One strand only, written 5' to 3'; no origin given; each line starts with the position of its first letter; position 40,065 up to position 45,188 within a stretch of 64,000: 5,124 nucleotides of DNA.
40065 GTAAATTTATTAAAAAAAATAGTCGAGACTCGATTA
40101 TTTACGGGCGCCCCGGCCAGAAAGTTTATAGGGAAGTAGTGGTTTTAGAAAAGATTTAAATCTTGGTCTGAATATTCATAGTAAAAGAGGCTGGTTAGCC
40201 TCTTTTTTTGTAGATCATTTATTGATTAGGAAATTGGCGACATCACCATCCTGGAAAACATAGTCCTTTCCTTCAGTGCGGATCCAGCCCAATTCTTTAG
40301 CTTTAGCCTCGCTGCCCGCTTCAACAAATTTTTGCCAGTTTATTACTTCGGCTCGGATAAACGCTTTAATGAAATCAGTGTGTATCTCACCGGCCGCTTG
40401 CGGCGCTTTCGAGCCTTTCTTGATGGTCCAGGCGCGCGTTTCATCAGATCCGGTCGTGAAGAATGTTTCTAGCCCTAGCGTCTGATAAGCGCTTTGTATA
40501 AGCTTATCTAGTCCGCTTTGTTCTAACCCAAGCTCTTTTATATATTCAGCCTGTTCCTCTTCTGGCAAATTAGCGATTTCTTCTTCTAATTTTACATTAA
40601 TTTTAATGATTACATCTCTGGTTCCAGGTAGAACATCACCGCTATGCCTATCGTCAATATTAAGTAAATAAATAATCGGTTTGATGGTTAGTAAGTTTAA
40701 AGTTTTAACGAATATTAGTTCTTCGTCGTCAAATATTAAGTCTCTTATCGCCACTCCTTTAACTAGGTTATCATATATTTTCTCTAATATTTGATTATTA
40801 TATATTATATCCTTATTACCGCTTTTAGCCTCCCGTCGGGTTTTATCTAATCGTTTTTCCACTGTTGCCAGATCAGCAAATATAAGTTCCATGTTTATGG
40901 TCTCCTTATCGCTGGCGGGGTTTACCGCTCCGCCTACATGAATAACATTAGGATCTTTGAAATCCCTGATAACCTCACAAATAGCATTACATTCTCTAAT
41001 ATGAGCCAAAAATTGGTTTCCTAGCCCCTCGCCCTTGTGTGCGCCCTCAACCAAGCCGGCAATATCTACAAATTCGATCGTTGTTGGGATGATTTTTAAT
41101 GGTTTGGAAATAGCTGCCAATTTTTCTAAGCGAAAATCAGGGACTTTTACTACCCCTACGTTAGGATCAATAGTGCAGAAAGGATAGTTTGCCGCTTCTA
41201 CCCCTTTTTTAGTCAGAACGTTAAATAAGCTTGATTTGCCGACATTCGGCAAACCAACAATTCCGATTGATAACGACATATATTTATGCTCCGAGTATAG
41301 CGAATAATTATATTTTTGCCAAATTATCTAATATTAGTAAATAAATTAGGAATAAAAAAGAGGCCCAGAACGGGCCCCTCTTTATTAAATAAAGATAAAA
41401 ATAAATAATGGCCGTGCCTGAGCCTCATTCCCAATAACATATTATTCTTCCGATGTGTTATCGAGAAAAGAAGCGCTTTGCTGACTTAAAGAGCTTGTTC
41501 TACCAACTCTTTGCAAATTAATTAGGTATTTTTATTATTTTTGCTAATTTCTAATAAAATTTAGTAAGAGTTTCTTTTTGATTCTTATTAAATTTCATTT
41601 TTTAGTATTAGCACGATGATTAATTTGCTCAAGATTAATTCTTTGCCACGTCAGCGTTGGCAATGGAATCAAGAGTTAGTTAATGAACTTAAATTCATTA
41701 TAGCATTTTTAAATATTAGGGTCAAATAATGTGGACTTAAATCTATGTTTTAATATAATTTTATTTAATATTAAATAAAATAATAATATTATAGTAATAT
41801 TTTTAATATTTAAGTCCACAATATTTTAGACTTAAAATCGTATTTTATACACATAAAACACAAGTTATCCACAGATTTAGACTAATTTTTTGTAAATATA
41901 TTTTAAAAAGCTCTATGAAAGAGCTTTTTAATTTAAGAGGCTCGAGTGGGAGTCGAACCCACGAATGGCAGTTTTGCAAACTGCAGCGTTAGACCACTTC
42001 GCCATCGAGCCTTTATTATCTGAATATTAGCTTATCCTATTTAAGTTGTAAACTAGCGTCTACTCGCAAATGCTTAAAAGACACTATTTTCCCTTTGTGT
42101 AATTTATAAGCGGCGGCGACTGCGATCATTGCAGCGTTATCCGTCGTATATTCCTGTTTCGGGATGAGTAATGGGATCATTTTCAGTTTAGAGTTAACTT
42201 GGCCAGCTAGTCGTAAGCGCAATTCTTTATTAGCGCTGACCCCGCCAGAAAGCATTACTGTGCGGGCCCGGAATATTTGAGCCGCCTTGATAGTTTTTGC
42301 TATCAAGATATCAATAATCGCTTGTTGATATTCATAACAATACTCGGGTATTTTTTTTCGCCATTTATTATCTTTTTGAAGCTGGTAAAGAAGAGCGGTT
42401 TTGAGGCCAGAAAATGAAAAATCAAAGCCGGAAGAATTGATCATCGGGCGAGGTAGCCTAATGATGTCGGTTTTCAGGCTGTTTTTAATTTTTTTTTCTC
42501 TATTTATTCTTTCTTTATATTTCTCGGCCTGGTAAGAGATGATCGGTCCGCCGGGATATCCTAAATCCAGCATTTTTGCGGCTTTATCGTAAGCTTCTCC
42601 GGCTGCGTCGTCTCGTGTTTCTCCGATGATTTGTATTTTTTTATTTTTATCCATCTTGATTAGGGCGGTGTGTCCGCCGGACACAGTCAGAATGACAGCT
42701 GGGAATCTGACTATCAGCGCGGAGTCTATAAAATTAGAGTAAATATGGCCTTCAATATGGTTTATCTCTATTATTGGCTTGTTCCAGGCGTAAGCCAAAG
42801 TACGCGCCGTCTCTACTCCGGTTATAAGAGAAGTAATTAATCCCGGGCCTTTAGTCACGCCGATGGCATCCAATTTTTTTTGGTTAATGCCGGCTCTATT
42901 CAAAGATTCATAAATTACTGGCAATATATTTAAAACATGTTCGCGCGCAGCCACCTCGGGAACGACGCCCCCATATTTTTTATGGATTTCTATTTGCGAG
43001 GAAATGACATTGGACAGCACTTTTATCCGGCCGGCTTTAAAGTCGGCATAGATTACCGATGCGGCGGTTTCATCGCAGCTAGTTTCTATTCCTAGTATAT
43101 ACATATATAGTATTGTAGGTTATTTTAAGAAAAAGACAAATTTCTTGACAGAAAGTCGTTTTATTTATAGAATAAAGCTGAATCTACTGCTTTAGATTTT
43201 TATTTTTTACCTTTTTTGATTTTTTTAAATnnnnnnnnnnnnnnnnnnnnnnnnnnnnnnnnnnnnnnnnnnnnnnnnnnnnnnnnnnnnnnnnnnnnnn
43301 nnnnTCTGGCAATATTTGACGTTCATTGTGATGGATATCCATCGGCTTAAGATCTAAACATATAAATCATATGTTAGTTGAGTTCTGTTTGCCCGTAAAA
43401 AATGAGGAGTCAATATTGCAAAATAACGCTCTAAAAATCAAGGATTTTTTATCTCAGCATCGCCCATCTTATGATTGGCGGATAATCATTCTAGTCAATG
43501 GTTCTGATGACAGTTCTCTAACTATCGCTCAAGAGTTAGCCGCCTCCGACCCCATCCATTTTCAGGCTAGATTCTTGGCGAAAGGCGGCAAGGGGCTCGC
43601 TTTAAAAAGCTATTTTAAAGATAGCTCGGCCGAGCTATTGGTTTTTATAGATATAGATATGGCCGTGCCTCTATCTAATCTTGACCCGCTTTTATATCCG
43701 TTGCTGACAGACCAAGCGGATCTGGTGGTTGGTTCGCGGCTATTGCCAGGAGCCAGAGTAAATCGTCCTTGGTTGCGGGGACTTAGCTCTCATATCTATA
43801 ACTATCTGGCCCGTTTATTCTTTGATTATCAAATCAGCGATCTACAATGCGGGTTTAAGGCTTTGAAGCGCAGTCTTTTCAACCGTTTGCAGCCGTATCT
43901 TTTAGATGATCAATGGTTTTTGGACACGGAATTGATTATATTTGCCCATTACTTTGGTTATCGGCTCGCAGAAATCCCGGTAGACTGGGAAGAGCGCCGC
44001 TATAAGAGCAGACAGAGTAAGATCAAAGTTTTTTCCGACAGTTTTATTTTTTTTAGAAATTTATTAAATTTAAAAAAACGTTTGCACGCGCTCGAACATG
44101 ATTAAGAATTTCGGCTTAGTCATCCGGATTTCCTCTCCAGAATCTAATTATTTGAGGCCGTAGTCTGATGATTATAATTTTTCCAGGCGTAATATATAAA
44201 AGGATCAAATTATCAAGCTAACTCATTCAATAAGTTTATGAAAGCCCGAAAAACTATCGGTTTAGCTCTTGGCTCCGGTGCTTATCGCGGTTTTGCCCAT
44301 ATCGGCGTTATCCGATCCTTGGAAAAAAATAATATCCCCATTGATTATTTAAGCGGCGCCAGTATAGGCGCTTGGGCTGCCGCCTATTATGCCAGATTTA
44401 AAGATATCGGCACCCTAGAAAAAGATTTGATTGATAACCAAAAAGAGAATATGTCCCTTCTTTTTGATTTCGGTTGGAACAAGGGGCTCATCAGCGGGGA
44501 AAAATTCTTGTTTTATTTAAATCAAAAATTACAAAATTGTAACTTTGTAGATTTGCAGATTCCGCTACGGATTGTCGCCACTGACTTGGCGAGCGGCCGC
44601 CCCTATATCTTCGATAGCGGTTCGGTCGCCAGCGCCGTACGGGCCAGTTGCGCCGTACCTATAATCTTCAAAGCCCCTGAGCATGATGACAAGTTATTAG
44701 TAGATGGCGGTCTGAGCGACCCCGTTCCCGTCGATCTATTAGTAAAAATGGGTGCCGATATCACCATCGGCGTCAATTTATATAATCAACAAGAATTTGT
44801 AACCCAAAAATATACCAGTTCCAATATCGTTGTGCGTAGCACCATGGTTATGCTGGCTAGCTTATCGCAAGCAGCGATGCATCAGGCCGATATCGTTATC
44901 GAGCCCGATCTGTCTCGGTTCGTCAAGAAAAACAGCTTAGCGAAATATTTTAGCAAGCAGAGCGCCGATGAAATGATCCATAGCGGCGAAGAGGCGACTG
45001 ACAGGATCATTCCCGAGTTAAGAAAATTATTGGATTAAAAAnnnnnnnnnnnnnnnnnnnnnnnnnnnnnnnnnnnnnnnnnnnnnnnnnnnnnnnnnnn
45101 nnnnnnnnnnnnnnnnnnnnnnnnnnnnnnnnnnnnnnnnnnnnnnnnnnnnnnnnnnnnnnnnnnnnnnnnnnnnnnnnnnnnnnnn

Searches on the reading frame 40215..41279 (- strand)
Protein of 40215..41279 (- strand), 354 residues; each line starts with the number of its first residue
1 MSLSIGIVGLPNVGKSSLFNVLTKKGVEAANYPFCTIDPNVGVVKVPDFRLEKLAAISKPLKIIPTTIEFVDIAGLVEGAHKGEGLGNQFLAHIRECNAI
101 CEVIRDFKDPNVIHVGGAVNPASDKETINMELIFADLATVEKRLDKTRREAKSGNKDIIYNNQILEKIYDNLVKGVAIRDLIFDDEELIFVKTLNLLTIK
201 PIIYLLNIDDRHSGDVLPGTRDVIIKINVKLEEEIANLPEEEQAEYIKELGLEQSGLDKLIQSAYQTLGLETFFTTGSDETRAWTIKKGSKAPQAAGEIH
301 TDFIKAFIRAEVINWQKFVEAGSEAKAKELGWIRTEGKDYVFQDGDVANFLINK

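Call 10: search_protein_families(library=pfam, proteins=[window:40215-41279:-], max_evalue=0.01)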
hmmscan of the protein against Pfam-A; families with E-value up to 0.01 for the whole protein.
window:40215-41279:- (354 aa): 3 families
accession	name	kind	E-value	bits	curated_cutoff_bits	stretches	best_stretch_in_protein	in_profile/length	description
PF06071.19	YchF-GTPase_C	-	1.3e-35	121.8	27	1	270-353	1-84/84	Protein of unknown function (DUF933)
PF01926.29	MMR_HSR1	-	3.2e-22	79.2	21.9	1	5-107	2-85/113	50S ribosome-binding GTPase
PF02421.24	FeoB_N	-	5.6e-08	32.9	27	1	5-46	3-44/156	Ferrous iron transport protein B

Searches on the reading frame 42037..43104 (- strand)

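Call 10: search_protein_families(library=pfam, proteins=[window:42037-43104:-], max_evalue=0.01)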
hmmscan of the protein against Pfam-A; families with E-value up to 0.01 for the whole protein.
window:42037-43104:- (355 aa): 2 families
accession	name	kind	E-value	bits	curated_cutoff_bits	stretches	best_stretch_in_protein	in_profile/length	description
PF00814.31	TsaD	-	3.7e-85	286.3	24.8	1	28-328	1-263/264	tRNA N6-adenosine threonylcarbamoyltransferase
PF22521.2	HypF_C_2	-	8e-05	23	27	1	237-306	151-220/241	Carbamoyltransferase, Kae1-like Domain, second subdomain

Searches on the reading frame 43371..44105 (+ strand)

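Call 10: search_protein_families(library=pfam, proteins=[window:43371-44105:+], max_evalue=0.01)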
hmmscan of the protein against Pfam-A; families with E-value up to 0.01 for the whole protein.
window:43371-44105:+ (244 aa): 1 family
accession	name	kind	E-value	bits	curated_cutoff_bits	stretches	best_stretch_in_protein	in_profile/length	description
PF00535.33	Glycos_transf_2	-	9.6e-18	65.1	23.3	1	6-172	3-166/168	Glycosyl transferase family 2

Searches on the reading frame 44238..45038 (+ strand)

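Call 10: search_protein_families(library=pfam, proteins=[window:44238-45038:+], max_evalue=0.01)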
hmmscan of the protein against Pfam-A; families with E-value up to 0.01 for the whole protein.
window:44238-45038:+ (266 aa): 1 family
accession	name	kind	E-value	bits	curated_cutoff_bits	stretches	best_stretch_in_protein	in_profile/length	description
PF01734.28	Patatin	-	2e-28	100.3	27.7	1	9-168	1-190/191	Patatin-like phospholipase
